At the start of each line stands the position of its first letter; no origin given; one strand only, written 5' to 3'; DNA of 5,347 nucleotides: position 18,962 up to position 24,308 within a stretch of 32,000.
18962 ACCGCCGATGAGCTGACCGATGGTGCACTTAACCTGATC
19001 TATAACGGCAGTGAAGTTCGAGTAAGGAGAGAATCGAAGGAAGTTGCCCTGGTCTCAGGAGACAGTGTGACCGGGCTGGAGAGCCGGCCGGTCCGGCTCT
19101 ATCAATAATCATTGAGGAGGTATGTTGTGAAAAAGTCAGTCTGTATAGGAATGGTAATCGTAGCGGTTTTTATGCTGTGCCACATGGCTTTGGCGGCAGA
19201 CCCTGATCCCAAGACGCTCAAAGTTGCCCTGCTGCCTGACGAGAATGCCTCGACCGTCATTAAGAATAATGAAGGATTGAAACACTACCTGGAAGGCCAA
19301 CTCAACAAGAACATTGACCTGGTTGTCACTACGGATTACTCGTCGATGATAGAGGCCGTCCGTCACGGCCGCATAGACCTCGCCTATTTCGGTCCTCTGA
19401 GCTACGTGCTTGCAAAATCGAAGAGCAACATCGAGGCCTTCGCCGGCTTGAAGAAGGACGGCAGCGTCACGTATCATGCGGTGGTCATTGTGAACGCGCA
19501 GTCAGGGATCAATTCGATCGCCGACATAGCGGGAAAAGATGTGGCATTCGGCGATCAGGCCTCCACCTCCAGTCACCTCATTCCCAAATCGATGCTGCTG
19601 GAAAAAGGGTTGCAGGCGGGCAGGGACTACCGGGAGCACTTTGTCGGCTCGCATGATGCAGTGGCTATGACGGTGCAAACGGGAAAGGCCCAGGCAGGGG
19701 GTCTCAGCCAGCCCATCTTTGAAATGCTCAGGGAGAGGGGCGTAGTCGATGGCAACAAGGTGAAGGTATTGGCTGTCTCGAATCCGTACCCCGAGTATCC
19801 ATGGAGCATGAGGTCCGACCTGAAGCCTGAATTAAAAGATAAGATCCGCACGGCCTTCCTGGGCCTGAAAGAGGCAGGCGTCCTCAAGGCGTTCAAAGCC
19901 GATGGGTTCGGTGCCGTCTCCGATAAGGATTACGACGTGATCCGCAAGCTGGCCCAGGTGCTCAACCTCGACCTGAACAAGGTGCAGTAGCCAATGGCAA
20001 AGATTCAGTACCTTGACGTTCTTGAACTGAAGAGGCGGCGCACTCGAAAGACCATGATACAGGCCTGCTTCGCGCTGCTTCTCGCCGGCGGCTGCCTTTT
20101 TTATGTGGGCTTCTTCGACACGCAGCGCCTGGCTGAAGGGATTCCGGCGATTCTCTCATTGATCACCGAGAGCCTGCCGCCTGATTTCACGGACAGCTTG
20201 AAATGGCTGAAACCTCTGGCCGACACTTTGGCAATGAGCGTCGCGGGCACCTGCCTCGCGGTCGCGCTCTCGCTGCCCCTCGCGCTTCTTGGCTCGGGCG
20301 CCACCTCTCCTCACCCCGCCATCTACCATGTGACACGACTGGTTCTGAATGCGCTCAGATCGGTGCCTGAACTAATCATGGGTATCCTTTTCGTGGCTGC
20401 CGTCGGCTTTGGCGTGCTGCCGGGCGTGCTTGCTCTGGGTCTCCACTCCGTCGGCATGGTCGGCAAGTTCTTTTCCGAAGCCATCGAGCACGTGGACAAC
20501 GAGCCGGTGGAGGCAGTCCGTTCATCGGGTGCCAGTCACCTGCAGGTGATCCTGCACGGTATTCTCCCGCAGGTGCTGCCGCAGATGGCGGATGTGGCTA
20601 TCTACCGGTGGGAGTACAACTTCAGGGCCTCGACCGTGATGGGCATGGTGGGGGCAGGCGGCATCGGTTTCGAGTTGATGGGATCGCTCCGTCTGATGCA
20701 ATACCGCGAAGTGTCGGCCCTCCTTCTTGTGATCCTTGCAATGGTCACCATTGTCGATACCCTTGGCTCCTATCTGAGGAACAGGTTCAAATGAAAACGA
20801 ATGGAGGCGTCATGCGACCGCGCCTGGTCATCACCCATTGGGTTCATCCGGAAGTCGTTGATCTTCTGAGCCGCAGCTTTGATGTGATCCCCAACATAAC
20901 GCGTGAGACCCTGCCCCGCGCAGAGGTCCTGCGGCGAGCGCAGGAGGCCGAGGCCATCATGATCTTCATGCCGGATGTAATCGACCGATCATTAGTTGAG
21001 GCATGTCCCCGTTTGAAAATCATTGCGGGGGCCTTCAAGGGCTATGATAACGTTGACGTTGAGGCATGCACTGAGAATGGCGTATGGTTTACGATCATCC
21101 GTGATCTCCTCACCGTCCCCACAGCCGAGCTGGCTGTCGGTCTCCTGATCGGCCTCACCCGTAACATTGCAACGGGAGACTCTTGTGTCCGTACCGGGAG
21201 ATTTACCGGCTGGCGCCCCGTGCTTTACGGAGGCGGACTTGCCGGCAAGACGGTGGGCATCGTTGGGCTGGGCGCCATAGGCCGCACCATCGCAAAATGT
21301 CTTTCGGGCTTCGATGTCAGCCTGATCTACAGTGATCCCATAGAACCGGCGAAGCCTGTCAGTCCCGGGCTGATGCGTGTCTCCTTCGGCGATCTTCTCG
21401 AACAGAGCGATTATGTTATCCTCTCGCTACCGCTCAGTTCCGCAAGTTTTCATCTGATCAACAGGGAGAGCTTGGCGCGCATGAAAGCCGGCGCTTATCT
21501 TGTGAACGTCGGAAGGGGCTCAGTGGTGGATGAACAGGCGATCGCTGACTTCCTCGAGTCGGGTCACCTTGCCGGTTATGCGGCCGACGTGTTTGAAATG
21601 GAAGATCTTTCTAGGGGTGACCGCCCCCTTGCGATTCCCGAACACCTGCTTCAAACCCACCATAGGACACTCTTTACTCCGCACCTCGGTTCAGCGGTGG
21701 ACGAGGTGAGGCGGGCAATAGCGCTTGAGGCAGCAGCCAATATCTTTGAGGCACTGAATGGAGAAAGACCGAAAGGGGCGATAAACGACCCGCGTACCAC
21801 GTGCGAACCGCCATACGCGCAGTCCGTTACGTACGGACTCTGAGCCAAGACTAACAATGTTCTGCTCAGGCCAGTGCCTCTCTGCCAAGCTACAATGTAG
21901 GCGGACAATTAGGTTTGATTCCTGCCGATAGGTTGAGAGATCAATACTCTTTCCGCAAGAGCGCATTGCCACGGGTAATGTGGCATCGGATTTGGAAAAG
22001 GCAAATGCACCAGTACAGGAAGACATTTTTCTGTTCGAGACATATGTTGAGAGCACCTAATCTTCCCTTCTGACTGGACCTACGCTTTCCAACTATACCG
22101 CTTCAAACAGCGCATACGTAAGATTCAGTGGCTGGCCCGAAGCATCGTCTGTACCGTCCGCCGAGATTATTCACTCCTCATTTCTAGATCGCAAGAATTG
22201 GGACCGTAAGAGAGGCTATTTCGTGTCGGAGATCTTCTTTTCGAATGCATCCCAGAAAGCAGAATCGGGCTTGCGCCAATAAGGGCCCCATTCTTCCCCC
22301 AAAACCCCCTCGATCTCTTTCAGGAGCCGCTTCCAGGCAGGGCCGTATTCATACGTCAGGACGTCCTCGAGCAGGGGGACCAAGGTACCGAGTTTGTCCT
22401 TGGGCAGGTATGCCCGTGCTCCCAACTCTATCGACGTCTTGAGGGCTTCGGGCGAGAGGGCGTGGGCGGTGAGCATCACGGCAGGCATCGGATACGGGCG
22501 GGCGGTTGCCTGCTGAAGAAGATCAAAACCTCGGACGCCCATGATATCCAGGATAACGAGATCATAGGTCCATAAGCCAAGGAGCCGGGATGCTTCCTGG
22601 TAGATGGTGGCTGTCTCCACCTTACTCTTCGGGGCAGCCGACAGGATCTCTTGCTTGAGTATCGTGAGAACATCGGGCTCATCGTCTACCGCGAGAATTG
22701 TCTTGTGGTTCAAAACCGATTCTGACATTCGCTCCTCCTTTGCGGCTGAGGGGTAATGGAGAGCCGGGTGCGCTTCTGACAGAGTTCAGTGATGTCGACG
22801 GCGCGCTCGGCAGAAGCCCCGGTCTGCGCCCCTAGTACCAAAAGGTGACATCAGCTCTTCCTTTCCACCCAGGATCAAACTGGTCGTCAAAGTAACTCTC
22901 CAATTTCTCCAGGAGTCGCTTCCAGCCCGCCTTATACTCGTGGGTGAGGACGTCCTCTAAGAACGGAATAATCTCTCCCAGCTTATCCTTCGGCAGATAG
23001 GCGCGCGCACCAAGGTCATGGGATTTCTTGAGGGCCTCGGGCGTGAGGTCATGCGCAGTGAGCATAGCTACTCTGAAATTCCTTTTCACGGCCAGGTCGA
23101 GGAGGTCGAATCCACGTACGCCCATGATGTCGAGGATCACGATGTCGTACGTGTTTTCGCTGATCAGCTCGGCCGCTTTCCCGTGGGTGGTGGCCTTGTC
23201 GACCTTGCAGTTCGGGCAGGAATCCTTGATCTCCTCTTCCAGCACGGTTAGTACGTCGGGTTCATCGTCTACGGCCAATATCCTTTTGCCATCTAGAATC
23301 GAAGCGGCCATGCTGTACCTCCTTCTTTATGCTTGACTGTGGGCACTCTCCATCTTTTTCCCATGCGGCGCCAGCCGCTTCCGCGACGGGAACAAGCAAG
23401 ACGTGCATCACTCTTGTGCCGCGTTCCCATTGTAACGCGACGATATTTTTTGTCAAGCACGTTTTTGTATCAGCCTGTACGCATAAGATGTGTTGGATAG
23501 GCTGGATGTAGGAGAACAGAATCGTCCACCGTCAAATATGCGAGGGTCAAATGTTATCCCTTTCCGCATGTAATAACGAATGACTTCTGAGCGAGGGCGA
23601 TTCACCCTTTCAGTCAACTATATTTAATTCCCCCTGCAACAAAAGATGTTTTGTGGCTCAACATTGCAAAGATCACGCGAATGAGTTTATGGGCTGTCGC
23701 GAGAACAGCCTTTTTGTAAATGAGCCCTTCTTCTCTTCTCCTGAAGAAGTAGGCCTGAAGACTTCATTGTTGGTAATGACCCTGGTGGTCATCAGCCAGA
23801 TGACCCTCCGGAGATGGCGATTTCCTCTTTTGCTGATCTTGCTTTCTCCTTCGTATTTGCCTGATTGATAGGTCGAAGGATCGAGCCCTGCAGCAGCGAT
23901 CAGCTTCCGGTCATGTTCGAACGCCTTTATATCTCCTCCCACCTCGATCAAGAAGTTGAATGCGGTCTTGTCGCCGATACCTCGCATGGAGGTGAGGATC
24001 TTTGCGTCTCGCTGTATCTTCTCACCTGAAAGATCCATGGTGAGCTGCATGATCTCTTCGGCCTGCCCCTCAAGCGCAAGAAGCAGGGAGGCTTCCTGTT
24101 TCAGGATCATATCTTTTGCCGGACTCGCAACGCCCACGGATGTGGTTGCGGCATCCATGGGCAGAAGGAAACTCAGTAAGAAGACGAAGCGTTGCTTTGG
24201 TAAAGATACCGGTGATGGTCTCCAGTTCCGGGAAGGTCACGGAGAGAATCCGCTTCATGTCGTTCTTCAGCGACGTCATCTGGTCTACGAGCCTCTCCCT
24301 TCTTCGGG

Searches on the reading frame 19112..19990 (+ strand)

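Call 8: search_protein_families(library=pfam, proteins=[window:19112-19990:+])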
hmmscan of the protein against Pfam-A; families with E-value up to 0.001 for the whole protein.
window:19112-19990:+ (292 aa): 1 family
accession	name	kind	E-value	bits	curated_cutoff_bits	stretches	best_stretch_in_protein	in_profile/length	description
PF12974.12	Phosphonate-bd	-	4.8e-72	242.7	27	1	39-274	2-242/242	ABC transporter, phosphonate, periplasmic substrate-binding protein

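Call 71: search_protein_families(library=ncbifam, proteins=[window:19112-19990:+], max_evalue=1e-8)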
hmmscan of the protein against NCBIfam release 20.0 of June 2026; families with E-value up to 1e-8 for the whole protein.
window:19112-19990:+ (292 aa): 7 families
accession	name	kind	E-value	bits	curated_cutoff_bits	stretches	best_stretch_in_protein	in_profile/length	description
TIGR01098.1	3A0109s03R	subfamily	1.1e-74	251.2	112.05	1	8-251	3-252/253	phosphate/phosphite/phosphonate ABC transporter substrate-binding protein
TIGR03431.1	PhnD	equivalog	3.2e-61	207.3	261.1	1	8-284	3-286/288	phosphonate ABC transporter substrate-binding protein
TIGR04553.1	ABC_peri_selen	hypoth_equivalog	8.9e-48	163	250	1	35-284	1-262/266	putative selenate ABC transporter substrate-binding protein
NF049985.1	SBP_like_Rv1680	exception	2.7e-15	56.8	400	1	47-170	12-134/268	Rv1680 family SBP-like protein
TIGR01728.1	SsuA_fam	subfamily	1.9e-10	40.5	163.5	1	45-204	11-162/290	aliphatic sulfonate ABC transporter substrate-binding protein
NF040750.1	tetrathio_HK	equivalog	2.9e-09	36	750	1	53-222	24-199/555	tetrathionate respiration histidine kinase TtrS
NF008588.0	PRK11553.1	subfamily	3.7e-09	36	299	1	13-206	6-190/319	aliphatic sulfonate ABC transporter substrate-binding protein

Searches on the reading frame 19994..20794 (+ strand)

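Call 56: search_protein_families(library=pfam, proteins=[window:19994-20794:+], max_evalue=0.00001)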
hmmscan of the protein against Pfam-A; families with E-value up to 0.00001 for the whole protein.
window:19994-20794:+ (266 aa): 1 family
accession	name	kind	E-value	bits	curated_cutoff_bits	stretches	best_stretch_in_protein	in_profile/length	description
PF00528.27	BPD_transp_1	-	4.9e-23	82.2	26.4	1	99-264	4-181/184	Binding-protein-dependent transport system inner membrane component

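Call 71: search_protein_families(library=ncbifam, proteins=[window:19994-20794:+], max_evalue=1e-8)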
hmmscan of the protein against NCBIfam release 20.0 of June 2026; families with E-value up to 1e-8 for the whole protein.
window:19994-20794:+ (266 aa): 2 families
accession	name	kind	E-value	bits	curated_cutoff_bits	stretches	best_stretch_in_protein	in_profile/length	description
TIGR01097.1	PhnE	equivalog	3.4e-88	295.4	216.7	1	18-265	4-251/252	phosphonate ABC transporter, permease protein PhnE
TIGR03416.1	ABC_choXWV_perm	equivalog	2.4e-10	40.4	363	1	70-251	83-262/267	choline ABC transporter permease subunit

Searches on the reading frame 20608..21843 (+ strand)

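Call 56: search_protein_families(library=pfam, proteins=[window:20608-21843:+], max_evalue=0.00001)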
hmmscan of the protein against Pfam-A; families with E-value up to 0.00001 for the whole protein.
window:20608-21843:+ (411 aa): 2 families
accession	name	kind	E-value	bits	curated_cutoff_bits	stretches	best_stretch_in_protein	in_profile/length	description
PF02826.25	2-Hacid_dh_C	-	4.7e-48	163.3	25.1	1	177-361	1-178/178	D-isomer specific 2-hydroxyacid dehydrogenase, NAD binding domain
PF00389.36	2-Hacid_dh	-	8e-23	81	24.6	1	74-393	2-134/134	D-isomer specific 2-hydroxyacid dehydrogenase, catalytic domain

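Call 71: search_protein_families(library=ncbifam, proteins=[window:20608-21843:+], max_evalue=1e-8)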
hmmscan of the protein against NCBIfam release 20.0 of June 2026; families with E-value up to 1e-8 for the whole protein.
window:20608-21843:+ (411 aa): 21 families
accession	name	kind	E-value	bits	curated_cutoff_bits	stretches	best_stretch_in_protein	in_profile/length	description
NF009714.1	PRK13243.1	equivalog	2.7e-66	224.2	455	1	69-394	1-324/332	glyoxylate reductase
TIGR01327.1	PGDH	equivalog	2.3e-58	198.3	454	1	73-398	2-316/525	phosphoglycerate dehydrogenase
NF011938.0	PRK15409.1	equivalog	1.3e-43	149.3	492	1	69-393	1-319/324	glyoxylate/hydroxypyruvate reductase GhrB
NF005069.0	PRK06487.1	equivalog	7.1e-41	140.3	448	1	104-385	39-313/320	2-hydroxyacid dehydrogenase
NF006263.0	PRK08410.1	equivalog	6.6e-39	134.1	389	1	104-385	33-309/311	D-2-hydroxyacid dehydrogenase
NF008759.0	PRK11790.1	equivalog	9.6e-36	123.3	404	1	72-397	13-331/410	phosphoglycerate dehydrogenase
NF005750.0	PRK07574.1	equivalog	3.5e-34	118.5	329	1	113-329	90-311/386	NAD-dependent formate dehydrogenase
NF005387.0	PRK06932.1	equivalog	1.8e-33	115.8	492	1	105-369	36-296/314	2-hydroxyacid dehydrogenase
NF041369.1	Dhydh_Halo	equivalog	4e-28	98.5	400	1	143-373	63-285/305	D-2-hydroxyacid dehydrogenase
NF000492.1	vanH_gen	exception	2e-27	96.1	540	1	83-333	13-256/312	D-lactate dehydrogenase VanH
NF005027.0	PRK06436.1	equivalog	3.1e-25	88.9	261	1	135-386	49-283/303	2-hydroxyacid dehydrogenase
NF006374.0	PRK08605.1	subfamily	1.4e-23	83.5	356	1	136-381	70-320/332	D-lactate dehydrogenase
NF001309.0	PRK00257.1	equivalog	8.9e-23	80.9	434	1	209-332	112-237/379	4-phosphoerythronate dehydrogenase PdxB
NF000151.1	vanH-Ac1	exception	1.7e-22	80.2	750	1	187-333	150-292/351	D-lactate dehydrogenase VanH-Ac1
NF000112.1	vanH-Amyco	exception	3.3e-22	79.2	625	1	89-333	48-285/348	VanH-AOV family D-lactate dehydrogenase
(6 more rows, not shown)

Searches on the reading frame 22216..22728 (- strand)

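Call 56: search_protein_families(library=pfam, proteins=[window:22216-22728:-], max_evalue=0.00001)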
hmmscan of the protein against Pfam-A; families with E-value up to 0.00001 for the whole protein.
window:22216-22728:- (170 aa): 1 family
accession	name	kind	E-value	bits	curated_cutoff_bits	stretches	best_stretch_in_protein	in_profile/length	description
PF00072.30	Response_reg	-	9.2e-13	48.8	30.2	1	11-111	1-100/111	Response regulator receiver domain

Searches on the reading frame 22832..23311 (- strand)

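Call 56: search_protein_families(library=pfam, proteins=[window:22832-23311:-], max_evalue=0.00001)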
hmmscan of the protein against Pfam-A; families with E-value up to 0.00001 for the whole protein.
window:22832-23311:- (159 aa): 1 family
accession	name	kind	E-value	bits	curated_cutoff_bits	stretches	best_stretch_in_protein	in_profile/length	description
PF00072.30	Response_reg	-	1.3e-11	45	30.2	1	11-109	1-100/111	Response regulator receiver domain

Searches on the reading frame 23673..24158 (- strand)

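Call 56: search_protein_families(library=pfam, proteins=[window:23673-24158:-], max_evalue=0.00001)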
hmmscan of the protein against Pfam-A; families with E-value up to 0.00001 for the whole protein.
window:23673-24158:- (161 aa): 1 family
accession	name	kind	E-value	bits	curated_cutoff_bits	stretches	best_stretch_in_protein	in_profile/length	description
PF02371.22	Transposase_20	-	1.1e-22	80.6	21.3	1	53-135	2-83/87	Transposase IS116/IS110/IS902 family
